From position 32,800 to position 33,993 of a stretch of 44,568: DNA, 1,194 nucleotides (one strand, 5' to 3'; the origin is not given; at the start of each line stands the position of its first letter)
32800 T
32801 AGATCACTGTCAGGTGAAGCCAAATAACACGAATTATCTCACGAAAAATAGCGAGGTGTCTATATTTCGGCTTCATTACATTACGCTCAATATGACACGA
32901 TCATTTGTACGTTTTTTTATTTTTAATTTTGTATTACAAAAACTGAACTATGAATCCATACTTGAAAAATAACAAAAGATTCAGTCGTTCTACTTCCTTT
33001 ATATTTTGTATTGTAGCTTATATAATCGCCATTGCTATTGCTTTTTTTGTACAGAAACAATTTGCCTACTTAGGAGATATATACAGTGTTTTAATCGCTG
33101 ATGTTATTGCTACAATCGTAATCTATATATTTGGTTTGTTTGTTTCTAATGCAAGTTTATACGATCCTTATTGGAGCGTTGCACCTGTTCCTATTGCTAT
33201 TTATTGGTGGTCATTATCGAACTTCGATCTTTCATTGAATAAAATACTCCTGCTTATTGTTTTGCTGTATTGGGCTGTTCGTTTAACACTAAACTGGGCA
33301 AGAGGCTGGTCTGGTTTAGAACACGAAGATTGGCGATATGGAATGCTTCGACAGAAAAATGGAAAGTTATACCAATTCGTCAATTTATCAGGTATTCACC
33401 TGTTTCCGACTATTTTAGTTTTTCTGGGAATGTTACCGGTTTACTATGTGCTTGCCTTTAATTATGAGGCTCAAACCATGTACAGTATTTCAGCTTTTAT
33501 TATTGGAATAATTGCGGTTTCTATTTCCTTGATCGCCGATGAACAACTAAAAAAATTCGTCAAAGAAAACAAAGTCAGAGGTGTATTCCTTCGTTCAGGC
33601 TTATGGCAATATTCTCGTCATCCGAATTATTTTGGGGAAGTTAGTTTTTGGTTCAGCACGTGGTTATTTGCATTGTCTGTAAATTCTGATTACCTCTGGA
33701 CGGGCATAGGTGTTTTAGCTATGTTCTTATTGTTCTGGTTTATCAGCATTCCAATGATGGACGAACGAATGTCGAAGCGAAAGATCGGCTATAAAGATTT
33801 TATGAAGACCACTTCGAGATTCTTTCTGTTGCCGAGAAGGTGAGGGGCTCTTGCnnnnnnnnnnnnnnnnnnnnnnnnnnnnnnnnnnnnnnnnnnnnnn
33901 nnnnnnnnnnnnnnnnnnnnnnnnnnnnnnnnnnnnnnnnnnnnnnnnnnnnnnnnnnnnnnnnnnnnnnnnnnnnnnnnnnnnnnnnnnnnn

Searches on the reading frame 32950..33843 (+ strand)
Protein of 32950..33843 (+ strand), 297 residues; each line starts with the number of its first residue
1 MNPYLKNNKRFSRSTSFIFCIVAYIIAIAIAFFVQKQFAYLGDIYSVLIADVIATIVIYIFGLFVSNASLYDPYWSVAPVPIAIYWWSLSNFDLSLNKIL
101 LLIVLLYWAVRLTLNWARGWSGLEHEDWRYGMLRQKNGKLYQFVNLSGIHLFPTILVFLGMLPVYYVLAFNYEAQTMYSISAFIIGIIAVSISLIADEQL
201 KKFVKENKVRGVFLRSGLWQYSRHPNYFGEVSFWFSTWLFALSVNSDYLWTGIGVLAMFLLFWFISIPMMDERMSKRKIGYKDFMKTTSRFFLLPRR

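Call 34: search_protein_families(library=pfam, proteins=[window:32950-33843:+], max_evalue=0.001)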
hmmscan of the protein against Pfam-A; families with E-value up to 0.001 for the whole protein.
window:32950-33843:+ (297 aa): 2 families
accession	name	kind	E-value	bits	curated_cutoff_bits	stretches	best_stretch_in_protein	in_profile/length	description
PF06966.17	DUF1295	-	3.1e-41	141.8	20.4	1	59-288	2-235/235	Protein of unknown function (DUF1295)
PF02544.21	Steroid_dh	-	0.00064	20.2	22.6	1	157-245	16-108/150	3-oxo-5-alpha-steroid 4-dehydrogenase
